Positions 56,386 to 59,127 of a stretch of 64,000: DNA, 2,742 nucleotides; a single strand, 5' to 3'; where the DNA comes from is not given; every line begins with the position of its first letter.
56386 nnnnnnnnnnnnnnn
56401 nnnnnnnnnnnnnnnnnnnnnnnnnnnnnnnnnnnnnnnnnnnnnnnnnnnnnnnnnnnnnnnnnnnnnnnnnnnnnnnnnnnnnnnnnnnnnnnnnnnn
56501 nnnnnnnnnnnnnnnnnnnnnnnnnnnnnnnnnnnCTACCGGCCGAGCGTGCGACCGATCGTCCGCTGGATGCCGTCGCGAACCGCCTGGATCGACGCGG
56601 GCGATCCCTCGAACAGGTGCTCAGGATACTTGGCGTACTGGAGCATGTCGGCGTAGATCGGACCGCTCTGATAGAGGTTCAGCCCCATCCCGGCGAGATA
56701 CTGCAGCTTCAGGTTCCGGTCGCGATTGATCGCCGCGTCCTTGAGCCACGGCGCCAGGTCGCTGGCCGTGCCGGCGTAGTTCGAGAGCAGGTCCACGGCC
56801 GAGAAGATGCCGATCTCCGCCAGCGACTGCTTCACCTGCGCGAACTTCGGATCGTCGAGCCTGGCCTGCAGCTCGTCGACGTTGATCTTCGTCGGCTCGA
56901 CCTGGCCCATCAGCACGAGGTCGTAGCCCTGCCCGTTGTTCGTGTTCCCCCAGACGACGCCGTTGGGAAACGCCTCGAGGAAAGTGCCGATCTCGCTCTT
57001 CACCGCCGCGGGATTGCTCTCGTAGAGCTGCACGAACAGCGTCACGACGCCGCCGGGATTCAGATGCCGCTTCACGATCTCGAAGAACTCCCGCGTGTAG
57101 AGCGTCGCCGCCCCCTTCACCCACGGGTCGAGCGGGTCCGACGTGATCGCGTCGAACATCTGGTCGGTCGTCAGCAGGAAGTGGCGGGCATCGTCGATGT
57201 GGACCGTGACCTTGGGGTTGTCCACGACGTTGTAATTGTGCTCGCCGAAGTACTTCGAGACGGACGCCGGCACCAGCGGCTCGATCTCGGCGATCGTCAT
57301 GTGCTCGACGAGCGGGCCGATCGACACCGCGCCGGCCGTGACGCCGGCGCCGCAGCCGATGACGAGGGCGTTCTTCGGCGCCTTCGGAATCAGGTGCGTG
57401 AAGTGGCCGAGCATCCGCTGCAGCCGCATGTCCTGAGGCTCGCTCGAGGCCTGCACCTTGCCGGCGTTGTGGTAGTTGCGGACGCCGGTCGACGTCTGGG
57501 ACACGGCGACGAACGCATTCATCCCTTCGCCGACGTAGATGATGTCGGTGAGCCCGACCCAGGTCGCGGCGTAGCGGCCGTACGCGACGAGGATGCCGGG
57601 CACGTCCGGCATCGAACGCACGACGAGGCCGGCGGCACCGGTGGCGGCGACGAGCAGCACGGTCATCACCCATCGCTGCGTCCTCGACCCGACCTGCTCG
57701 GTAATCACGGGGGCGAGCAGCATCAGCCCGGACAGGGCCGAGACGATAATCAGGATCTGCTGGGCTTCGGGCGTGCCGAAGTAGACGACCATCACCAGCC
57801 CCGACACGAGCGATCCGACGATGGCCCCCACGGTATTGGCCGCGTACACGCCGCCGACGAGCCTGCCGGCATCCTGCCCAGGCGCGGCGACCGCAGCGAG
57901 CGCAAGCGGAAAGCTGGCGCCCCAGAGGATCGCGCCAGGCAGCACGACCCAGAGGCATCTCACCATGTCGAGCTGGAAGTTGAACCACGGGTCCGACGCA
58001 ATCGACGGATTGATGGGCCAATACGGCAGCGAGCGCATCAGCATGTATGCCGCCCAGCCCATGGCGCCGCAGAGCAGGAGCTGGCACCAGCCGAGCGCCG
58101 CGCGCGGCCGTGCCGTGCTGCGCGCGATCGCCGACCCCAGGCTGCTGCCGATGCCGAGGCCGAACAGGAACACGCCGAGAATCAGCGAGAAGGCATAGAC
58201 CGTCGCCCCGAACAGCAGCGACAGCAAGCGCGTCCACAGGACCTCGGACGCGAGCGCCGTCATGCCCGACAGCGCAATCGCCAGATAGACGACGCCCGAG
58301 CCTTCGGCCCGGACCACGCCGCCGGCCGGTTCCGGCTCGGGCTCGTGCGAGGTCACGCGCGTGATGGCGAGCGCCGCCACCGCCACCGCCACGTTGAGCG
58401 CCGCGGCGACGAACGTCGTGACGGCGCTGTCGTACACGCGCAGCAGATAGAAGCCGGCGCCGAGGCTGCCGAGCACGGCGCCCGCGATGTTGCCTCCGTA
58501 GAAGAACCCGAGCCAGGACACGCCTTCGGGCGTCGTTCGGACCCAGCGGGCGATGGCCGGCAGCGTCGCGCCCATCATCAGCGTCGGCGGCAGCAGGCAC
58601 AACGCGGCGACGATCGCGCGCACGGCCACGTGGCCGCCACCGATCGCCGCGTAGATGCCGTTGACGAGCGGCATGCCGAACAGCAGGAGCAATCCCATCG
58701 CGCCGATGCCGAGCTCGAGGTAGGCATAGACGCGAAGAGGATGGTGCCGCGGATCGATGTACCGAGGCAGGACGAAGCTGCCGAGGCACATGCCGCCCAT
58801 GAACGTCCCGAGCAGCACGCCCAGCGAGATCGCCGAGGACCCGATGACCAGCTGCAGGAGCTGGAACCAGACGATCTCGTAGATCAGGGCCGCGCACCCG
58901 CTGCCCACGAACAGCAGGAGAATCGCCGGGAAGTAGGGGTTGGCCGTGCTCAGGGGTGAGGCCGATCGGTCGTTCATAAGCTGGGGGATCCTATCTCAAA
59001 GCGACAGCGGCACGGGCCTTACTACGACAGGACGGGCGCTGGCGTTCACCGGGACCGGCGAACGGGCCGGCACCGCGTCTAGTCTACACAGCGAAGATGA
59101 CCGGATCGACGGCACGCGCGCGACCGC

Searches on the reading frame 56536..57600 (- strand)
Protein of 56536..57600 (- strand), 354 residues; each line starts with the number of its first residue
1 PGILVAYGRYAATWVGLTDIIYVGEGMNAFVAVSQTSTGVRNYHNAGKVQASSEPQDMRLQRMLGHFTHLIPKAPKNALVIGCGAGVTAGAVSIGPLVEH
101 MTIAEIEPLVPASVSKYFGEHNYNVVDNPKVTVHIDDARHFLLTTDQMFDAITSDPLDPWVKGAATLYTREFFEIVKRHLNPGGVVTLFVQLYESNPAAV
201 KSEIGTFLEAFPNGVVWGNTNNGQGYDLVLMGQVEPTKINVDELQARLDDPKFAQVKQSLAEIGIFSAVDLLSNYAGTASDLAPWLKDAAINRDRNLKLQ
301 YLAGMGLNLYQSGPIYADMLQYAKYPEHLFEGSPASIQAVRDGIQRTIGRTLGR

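Call 49: search_solved_structures(query=window:56536-57600:-, max_evalue=0.001, show_alignments=2)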
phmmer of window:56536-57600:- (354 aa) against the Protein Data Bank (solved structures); distinct sequences matched with E-value up to 0.001: 23.
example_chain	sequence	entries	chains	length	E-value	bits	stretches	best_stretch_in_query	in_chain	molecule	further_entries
1uir_A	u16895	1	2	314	5.1e-17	65.5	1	53-188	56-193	Polyamine Aminopropyltransferase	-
3anx_A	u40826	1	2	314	5.3e-17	65.4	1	53-188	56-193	spermidine synthase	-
3o4f_A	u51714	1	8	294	7.2e-16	61.7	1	49-186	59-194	Spermidine synthase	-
6o64_A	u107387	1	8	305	6.4e-12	48.7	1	20-188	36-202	Spermidine synthase 2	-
4uoe_A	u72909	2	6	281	7.3e-12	48.5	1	45-209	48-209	SPERMIDINE SYNTHASE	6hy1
2pwp_A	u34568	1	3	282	7.4e-12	48.5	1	45-209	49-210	Spermidine synthase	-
2hte_A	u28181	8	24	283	7.4e-12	48.5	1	46-209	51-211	Spermidine synthase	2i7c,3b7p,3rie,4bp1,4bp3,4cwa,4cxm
2pss_A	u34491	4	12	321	1e-11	48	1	46-208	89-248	Spermidine synthase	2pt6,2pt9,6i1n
6o65_A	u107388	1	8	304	1e-10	44.8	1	22-190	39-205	Spermidine synthase 1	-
1xj5_A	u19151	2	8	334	1.3e-10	44.4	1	22-190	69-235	Spermidine synthase 1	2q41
6o63_A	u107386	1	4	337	1.3e-10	44.4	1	22-190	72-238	Spermidine synthase 1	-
8iyi_A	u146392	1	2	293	2.2e-09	40.4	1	53-191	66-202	KLLA0B09372p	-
1inl_A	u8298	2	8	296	2e-08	37.2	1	50-186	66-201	Spermidine synthase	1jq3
2b2c_A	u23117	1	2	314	2.4e-08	37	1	47-187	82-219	spermidine synthase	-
6bq2_A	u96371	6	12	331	4.2e-08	36.2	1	16-187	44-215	Thermospermine synthase ACAULIS protein | Thermospermine synthase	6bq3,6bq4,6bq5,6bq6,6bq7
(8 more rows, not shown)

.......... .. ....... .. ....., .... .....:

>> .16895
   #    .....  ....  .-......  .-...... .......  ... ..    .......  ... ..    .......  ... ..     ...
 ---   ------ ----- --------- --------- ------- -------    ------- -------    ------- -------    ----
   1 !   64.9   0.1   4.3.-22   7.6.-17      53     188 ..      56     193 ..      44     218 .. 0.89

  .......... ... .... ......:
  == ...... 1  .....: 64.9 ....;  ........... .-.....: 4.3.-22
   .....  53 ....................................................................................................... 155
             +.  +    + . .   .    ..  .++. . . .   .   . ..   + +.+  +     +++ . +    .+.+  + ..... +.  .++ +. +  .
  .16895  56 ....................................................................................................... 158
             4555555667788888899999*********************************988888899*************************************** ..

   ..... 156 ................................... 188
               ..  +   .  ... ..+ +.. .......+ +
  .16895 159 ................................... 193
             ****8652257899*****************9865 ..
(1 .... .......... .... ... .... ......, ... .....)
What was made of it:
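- On SpeE aminopropyltransferase equivalogs (neighbour gene): The motif is GCGAG, and YHE is replaced by LQR (call 49).
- Closest known: Spermidine synthase. Different: In the neighbour, GGGEG is replaced by GCGAG and YHE by LQR (call 49).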

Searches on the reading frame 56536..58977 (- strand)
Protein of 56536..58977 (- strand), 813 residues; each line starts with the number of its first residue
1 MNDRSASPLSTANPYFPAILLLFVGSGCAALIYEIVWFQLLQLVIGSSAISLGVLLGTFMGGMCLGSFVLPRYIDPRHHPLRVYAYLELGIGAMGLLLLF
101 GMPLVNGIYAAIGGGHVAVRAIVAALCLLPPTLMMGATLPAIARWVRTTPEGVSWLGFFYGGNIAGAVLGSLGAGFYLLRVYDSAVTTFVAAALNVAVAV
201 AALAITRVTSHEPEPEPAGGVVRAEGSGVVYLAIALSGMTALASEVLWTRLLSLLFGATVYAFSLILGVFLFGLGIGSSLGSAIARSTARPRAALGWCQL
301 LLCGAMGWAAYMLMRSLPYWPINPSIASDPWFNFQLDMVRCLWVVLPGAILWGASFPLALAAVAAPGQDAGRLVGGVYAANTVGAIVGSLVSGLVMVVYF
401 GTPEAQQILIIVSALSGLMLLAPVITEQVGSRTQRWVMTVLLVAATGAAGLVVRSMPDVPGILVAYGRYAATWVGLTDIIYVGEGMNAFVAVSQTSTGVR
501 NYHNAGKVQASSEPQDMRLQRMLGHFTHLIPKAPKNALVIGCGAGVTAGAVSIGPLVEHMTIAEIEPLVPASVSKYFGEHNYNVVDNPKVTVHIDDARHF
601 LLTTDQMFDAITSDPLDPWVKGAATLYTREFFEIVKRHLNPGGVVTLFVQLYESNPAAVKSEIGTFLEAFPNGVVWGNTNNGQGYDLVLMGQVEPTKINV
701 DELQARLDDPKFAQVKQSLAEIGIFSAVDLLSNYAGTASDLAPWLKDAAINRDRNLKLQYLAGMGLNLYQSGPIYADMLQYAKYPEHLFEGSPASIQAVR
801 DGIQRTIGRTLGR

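Call 3: search_protein_families(library=pfam, proteins=[window:56536-58977:-], max_evalue=0.1)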
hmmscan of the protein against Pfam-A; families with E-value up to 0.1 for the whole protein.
window:56536-58977:- (813 aa): 5 families
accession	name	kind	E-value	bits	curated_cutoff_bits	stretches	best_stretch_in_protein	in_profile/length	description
PF01564.23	Spermine_synth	-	1.1e-20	74.5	22.9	1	519-648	4-131/186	Spermine/spermidine synthase domain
PF05430.17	Methyltransf_30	-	0.00097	19.5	22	1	578-648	20-89/124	S-adenosyl-L-methionine-dependent methyltransferase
PF07690.21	MFS_1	-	0.002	17.6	33.4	1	353-422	100-172/347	Major Facilitator Superfamily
PF05175.20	MTS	-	0.024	14.7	23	1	531-663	29-154/170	Methyltransferase small domain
PF13649.12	Methyltransf_25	-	0.089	13.9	27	0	538-643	2-97/97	Methyltransferase domain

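Call 4: search_protein_families(library=ncbifam, proteins=[window:56536-58977:-], max_evalue=0.1)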
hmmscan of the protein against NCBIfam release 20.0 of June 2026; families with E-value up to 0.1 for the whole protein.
window:56536-58977:- (813 aa): 6 families
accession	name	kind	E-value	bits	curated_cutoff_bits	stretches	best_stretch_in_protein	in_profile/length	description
NF002956.0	PRK03612.1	equivalog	2.6e-38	131.7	472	2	224-646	16-414/522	polyamine aminopropyltransferase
NF037959.1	MFS_SpdSyn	subfamily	3.8e-33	115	40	3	530-717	272-455/480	fused MFS/spermidine synthase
NF002010.0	PRK00811.1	equivalog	6.4e-24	84.7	260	1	515-661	60-205/287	polyamine aminopropyltransferase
TIGR00417.1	speE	equivalog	3.3e-20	72.5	249.55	1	506-652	46-189/271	spermidine synthase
NF002435.0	PRK01581.1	equivalog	3.8e-09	36.1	537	1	533-645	150-264/374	polyamine aminopropyltransferase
NF003380.0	PRK04457.1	equivalog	7.3e-06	25.2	304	1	490-708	22-235/265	polyamine aminopropyltransferase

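Call 46: find_homologous_proteins(query=window:56536-58977:-)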
Query window:56536-58977:- (813 aa): 8000 proteins with E <= 0.001 among 8000 candidates; the best 120 are listed.
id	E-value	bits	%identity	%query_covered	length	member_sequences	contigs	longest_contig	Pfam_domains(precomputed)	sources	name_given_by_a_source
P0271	0.0e+0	1808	100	100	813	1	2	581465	PF01564.24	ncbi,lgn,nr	ncbi:MAG: fused MFS/spermidine synthase [Acidobacteria bacterium]|nr:fused MFS/spermidine synthase [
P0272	0.0e+0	1670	91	100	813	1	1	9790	PF01564.24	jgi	-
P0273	0.0e+0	1581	87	100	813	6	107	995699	PF01564.24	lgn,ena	-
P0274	0.0e+0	1558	86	100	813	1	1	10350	PF01564.24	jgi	-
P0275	0.0e+0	1518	83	100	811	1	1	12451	PF01564.24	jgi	jgi:spermidine synthase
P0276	0.0e+0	1517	83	100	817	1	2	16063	PF01564.24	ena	-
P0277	0.0e+0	1516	82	100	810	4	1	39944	PF01564.24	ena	-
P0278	0.0e+0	1516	82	100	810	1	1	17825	PF01564.24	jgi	jgi:spermidine synthase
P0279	0.0e+0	1516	84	98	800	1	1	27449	PF01564.24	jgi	jgi:spermidine synthase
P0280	0.0e+0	1512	83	100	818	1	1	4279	PF01564.24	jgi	-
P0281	0.0e+0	1512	82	100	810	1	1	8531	PF01564.24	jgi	jgi:spermidine synthase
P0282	0.0e+0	1507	82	100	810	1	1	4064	PF01564.24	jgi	jgi:spermidine synthase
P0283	0.0e+0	1506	81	100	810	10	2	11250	PF01564.24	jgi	jgi:spermidine synthase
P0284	0.0e+0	1483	81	100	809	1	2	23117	PF01564.24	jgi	jgi:spermidine synthase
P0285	0.0e+0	1456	81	100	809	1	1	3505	PF01564.24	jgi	jgi:spermidine synthase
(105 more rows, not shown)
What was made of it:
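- On NCBIfam NF037959 fused MFS/spermidine synthase (neighbour gene): NCBI gives the identical protein this name (call 46).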

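Call 58: predict_structure(alignment_id=A3)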
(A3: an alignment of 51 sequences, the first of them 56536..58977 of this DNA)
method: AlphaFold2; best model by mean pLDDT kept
length: 813 residues; sequences in the alignment: 51
mean_pLDDT: 81.2   pTM: 0.82
mean pLDDT of the five models: 81.2, 79.7, 76.8, 76.7, 76.6
residues with pLDDT >= 90: 236; 70-90: 444; 50-70: 99; < 50: 34
segments of 3 or more residues with pLDDT < 50: 1-12, 545-550, 615-625, 765-768
pLDDT, mean of each block of 10 residues (from residue 1): 35 68 92 89 74 85 83 80 92 91 67 65 85 87 71 70 88 87 90 96 87 62 78 94 89 75 88 89 82 93 94 79 56 81 94 91 78 82 87 77 91 93 73 80 88 88 77 80 82 87 72 75 83 88 54 79 82 83 81 81 87 57 58 90 86 73 90 81 71 91 93 87 88 91 90 72 51 84 91 95 87 69
secondary structure, 60 per line:
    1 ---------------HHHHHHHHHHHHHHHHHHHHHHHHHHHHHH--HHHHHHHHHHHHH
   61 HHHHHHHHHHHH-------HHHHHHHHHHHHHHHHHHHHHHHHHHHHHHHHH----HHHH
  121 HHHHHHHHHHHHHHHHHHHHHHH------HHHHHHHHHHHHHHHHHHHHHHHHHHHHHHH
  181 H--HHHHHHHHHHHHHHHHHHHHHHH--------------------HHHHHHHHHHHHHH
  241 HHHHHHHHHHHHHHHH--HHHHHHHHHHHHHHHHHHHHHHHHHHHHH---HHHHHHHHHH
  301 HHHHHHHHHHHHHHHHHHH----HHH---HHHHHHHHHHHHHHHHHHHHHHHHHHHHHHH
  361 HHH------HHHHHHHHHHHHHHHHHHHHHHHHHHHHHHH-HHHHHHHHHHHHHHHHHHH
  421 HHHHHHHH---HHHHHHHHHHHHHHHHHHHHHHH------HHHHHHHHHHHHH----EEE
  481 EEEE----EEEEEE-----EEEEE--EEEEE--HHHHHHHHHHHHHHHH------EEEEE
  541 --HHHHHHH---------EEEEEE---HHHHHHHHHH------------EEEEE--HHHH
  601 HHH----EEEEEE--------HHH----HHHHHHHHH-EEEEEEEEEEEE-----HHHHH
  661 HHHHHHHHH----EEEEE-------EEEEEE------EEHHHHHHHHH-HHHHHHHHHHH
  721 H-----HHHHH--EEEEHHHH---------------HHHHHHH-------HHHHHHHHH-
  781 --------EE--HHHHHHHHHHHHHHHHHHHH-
elements in order (helices of 4 or more, strands of 3 or more residues): H16-45 H48-72 H80-112 H117-143 H150-181 H184-206 H227-256 H259-287 H291-319 H330-363 H370-400 H402-428 H432-454 H461-473 E478-484 E489-494 E500-504 E507-511 H514-529 E536-540 H543-549 E559-564 H568-577 E590-594 H597-603 E608-613 H629-637 E639-650 H656-669 E674-678 E686-691 H700-708 H710-721 H727-731 E734-737 H738-741 H757-763 H771-779 H793-812
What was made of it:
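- AF2 gives 13 long helices (call 58).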

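Call 61: fold_search(model_id=the predicted structure, library=pdb)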
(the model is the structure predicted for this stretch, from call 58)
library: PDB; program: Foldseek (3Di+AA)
matches with E <= 10: 1287; with E <= 0.001: 228
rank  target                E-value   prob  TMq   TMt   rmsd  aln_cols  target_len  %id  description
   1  1uir_A                7.8e-10  1.00  0.29  0.70   3.9       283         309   23  Crystal Structure of Polyamine Aminopropyltransfease from Thermus thermophilus (released 2003-08-05)
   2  1uir_B                8.8e-10  1.00  0.28  0.68   4.1       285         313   23  Crystal Structure of Polyamine Aminopropyltransfease from Thermus thermophilus (released 2003-08-05)
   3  3anx_A                1.3e-09  1.00  0.27  0.66   4.7       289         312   23  Crystal structure of triamine/agmatine aminopropyltransferase (SPEE) from thermus thermophilus, complexed with MTA (released 2011-04-13)
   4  3anx_B                1.4e-09  1.00  0.26  0.64   4.5       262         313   24  Crystal structure of triamine/agmatine aminopropyltransferase (SPEE) from thermus thermophilus, complexed with MTA (released 2011-04-13)
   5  6o63_B                2.1e-08  1.00  0.24  0.63   8.3       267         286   21  Crystal Structure of Arabidopsis thaliana Spermidine Synthase isoform 1 (AtSPDS1) (released 2019-06-05)
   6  6o64_F                2.7e-08  1.00  0.24  0.62   7.8       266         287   24  Crystal Structure of Arabidopsis thaliana Spermidine Synthase isoform 2 (AtSPDS2) (released 2019-06-05)
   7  6o64_D                3.6e-08  1.00  0.24  0.64   7.9       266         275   24  Crystal Structure of Arabidopsis thaliana Spermidine Synthase isoform 2 (AtSPDS2) (released 2019-06-05)
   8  6o64_G                3.8e-08  1.00  0.24  0.64   8.0       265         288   24  Crystal Structure of Arabidopsis thaliana Spermidine Synthase isoform 2 (AtSPDS2) (released 2019-06-05)
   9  6o64_A                3.8e-08  1.00  0.23  0.62   8.4       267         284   23  Crystal Structure of Arabidopsis thaliana Spermidine Synthase isoform 2 (AtSPDS2) (released 2019-06-05)
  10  6o64_B                4.0e-08  1.00  0.24  0.63   8.0       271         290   23  Crystal Structure of Arabidopsis thaliana Spermidine Synthase isoform 2 (AtSPDS2) (released 2019-06-05)
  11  6o63_C                4.3e-08  1.00  0.24  0.64   8.3       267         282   22  Crystal Structure of Arabidopsis thaliana Spermidine Synthase isoform 1 (AtSPDS1) (released 2019-06-05)
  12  6o63_D                4.5e-08  1.00  0.23  0.61   9.1       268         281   22  Crystal Structure of Arabidopsis thaliana Spermidine Synthase isoform 1 (AtSPDS1) (released 2019-06-05)
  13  7xif_D                4.7e-08  1.00  0.26  0.67   4.8       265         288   22  Crystal structure of the aminopropyltransferase, SpeE from hyperthermophilic crenarchaeon, Pyrobaculum calidifontis in (released 2022-06-15)
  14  6o64_E                4.9e-08  1.00  0.24  0.65   7.8       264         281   24  Crystal Structure of Arabidopsis thaliana Spermidine Synthase isoform 2 (AtSPDS2) (released 2019-06-05)
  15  6bq2_B                5.3e-08  1.00  0.26  0.67   5.8       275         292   18  Crystal structure of Medicago truncatula Thermospermine Synthase (MtTSPS) (released 2018-02-28)
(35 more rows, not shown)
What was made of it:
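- Closest known: Spermidine synthase. Same: The neighbour's C-terminal domain matches SpeE structures (1UIR, E 8e-10; calls 49, 61).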

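Call 77: find_related_loci(query=A3, collection=metagenome_contigs, flank=6000)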
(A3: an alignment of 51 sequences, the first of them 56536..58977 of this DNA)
Query A3 (813 aa) in metagenome_contigs; peptide patterns used: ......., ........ (x = any residue, [..] = any of these).
600 stretches matched a pattern (row limit reached: there are more); 593 encode a relative of the query (tblastn E <= 1e-3); the best 80 are kept; 80 distinct loci.
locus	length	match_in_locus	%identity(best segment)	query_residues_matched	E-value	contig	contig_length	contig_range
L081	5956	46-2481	74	1-809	0e+0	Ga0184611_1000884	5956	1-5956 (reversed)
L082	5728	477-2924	72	1-809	0e+0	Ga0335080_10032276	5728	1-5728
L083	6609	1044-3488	71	1-805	0e+0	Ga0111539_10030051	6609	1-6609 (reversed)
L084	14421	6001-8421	74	1-805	0e+0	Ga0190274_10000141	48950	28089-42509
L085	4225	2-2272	73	58-809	0e+0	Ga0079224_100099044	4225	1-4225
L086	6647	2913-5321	69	11-810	0e+0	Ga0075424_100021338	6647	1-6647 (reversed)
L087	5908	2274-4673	69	11-805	0e+0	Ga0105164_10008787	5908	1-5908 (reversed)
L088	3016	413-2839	70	11-813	0e+0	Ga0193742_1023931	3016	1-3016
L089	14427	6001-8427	69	8-809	0e+0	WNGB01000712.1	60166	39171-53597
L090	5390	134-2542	69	11-810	0e+0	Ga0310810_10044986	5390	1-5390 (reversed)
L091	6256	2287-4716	68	8-809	0e+0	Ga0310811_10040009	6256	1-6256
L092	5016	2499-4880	70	15-804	0e+0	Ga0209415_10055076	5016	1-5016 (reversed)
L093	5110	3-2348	68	32-809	0e+0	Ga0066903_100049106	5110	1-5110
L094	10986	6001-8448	68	4-809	0e+0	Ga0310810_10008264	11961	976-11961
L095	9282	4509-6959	68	2-809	0e+0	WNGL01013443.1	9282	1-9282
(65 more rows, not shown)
